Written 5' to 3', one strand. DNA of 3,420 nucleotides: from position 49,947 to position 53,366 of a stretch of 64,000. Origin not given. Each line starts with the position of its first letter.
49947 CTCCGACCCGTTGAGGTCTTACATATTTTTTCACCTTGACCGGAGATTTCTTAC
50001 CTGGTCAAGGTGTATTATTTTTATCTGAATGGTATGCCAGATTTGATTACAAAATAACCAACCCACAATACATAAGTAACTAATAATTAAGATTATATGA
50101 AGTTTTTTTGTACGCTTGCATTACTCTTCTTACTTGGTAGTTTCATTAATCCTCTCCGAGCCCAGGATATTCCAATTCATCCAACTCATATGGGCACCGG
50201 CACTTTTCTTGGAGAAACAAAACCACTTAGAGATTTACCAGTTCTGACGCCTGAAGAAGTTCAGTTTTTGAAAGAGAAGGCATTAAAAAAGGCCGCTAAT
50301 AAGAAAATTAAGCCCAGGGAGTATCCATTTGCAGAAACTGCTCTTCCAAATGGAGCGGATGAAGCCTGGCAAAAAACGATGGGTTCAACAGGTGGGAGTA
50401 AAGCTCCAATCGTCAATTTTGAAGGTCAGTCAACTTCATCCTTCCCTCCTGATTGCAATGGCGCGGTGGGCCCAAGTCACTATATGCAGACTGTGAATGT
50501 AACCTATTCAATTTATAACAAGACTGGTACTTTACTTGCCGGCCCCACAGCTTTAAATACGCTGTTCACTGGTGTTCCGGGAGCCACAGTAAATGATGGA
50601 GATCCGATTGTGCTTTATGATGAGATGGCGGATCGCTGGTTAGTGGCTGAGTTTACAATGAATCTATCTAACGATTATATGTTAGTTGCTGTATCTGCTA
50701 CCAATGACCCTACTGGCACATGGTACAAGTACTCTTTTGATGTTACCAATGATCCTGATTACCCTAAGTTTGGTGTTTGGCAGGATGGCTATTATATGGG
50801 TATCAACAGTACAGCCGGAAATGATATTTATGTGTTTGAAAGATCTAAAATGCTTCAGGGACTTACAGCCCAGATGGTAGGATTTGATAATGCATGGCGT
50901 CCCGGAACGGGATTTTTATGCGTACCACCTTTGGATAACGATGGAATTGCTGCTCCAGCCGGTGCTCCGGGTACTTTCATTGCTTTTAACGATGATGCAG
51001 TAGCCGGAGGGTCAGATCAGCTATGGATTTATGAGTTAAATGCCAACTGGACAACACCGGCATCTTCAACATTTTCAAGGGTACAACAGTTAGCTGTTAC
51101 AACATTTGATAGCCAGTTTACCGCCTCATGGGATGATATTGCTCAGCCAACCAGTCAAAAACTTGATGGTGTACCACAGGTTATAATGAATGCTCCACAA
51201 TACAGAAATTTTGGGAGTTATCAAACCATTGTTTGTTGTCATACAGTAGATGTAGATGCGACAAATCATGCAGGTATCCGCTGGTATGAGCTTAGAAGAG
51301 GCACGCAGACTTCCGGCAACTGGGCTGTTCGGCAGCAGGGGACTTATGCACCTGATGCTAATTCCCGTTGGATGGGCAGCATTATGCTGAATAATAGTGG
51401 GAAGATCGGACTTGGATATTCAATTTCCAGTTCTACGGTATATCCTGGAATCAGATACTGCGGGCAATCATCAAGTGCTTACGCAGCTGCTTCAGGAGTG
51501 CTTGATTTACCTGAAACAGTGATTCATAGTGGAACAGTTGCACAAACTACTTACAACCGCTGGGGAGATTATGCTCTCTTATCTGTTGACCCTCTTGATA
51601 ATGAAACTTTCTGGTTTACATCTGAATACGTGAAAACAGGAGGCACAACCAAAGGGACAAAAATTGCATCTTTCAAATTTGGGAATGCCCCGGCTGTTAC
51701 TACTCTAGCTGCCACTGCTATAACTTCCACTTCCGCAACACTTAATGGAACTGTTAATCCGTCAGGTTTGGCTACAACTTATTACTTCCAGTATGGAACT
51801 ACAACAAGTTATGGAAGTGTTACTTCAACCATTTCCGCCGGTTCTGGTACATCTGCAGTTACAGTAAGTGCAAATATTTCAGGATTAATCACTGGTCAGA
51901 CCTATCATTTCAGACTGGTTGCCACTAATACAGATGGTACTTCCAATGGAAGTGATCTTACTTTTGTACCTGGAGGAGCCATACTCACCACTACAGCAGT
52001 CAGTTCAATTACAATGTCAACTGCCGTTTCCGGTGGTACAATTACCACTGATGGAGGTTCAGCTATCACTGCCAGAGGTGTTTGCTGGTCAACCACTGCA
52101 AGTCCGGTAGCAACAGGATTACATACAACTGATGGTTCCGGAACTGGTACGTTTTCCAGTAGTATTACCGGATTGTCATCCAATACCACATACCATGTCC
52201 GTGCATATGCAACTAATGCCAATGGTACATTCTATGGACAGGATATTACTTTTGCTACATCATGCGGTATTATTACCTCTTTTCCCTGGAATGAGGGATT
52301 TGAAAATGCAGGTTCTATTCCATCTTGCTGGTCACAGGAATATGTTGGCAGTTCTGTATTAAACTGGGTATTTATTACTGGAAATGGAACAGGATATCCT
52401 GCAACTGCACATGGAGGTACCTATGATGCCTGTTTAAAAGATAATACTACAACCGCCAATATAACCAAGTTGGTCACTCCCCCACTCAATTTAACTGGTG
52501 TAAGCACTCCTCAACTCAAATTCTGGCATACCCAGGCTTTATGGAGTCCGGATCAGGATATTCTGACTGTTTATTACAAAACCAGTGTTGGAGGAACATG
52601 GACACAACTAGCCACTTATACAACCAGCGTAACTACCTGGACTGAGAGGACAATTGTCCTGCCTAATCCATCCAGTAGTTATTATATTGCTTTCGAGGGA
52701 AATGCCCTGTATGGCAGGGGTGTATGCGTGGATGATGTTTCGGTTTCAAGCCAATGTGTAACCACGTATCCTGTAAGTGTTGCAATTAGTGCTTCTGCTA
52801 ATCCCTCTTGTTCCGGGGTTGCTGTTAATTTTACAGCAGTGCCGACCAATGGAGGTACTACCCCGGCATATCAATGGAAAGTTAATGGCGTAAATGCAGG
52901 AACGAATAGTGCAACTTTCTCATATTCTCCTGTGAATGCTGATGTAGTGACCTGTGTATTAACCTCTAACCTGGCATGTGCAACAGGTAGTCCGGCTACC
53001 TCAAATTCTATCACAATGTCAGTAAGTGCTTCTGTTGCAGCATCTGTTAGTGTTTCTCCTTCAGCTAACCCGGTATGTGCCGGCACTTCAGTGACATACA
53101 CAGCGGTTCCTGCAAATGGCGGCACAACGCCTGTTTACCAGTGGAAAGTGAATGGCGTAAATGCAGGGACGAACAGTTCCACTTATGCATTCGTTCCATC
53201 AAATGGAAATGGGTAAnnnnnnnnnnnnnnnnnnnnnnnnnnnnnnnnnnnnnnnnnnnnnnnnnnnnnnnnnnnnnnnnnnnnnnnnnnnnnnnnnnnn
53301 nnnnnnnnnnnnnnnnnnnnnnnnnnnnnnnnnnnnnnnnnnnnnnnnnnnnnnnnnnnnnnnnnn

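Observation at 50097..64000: Secreted hydrolase cluster: two giant paralogues carry different catalytic heads on one shared repeat stalk and end in a dockerin-type C-terminus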

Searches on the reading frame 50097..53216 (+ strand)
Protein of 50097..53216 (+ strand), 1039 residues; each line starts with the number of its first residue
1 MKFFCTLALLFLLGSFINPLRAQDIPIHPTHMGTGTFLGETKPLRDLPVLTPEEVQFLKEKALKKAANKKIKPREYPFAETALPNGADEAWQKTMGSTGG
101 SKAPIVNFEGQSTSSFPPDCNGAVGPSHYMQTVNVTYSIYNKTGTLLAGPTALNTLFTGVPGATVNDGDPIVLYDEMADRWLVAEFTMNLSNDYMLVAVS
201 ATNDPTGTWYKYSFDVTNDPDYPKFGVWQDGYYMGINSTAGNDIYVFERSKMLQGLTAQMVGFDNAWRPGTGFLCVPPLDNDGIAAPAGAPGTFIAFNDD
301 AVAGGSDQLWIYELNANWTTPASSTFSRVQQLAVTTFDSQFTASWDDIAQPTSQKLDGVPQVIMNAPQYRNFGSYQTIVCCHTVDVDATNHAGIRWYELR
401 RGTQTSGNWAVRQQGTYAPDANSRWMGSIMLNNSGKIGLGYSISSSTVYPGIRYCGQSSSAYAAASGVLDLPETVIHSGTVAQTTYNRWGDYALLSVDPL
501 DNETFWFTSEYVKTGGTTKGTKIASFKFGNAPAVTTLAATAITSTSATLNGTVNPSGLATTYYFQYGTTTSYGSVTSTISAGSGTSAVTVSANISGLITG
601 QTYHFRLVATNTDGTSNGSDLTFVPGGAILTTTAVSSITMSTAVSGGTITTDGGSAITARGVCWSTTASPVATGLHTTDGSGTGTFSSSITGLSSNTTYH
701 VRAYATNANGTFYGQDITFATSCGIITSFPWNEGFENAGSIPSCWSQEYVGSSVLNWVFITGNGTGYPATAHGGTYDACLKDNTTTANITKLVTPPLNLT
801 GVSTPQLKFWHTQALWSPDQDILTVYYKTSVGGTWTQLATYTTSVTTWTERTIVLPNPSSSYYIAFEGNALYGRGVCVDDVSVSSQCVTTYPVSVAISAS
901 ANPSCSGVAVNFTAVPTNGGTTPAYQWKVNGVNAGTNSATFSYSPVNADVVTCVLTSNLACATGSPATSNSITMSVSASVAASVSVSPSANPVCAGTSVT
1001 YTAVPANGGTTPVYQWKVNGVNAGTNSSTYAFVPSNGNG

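Call 3: search_protein_families(library=pfam, proteins=[window:50097-53216:+], max_evalue=0.01)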
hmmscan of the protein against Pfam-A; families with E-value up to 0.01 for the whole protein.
window:50097-53216:+ (1039 aa): 1 family
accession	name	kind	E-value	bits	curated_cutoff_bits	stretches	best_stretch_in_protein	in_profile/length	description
PF00041.27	fn3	-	3.4e-05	24.4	25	1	533-619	2-78/84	Fibronectin type III domain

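Call 4: search_protein_families(library=ncbifam, proteins=[window:50097-53216:+], max_evalue=0.01)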
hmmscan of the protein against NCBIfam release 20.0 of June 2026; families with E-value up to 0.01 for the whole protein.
window:50097-53216:+ (1039 aa): 1 family
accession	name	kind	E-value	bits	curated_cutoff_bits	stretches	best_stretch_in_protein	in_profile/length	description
NF049889.1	AlphArabdaseBT0360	equivalog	1.1e-08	34.2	600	1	632-724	39-132/639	arabinan endo-1,5-alpha-L-arabinosidase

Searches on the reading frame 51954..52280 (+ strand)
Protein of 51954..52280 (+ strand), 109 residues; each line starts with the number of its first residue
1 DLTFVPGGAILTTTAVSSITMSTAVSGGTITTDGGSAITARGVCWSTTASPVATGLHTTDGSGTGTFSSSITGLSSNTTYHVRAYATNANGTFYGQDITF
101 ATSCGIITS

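Call 47: search_protein_families(library=pfam, proteins=[window:51954-52280:+], max_evalue=1)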
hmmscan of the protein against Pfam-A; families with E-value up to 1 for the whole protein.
window:51954-52280:+ (109 aa): 3 families
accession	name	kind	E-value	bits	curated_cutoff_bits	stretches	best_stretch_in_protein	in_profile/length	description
PF00041.27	fn3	-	0.032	14.9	25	1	63-92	47-74/84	Fibronectin type III domain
PF16974.11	NAR2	-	0.037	14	26.6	1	64-98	90-126/142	High-affinity nitrate transporter accessory, Ig-like domain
PF16656.11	Pur_ac_phosph_N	-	0.11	13.5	30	1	50-89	44-83/93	Purple acid Phosphatase, N-terminal domain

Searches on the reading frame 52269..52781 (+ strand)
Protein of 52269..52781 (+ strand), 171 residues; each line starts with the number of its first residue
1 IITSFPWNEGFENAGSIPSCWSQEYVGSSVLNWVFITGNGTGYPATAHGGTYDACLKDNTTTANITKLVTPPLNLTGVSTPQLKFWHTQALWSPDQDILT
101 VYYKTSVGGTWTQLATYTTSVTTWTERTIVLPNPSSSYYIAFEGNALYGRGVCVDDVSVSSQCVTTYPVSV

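Call 47: search_protein_families(library=pfam, proteins=[window:52269-52781:+], max_evalue=1)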
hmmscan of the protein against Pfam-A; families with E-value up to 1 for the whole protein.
window:52269-52781:+ (171 aa): 1 family
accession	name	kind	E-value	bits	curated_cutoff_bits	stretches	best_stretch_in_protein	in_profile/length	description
PF00629.30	MAM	-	2.9e-05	24.4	26.4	1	32-163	20-157/158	MAM domain, meprin/A5/mu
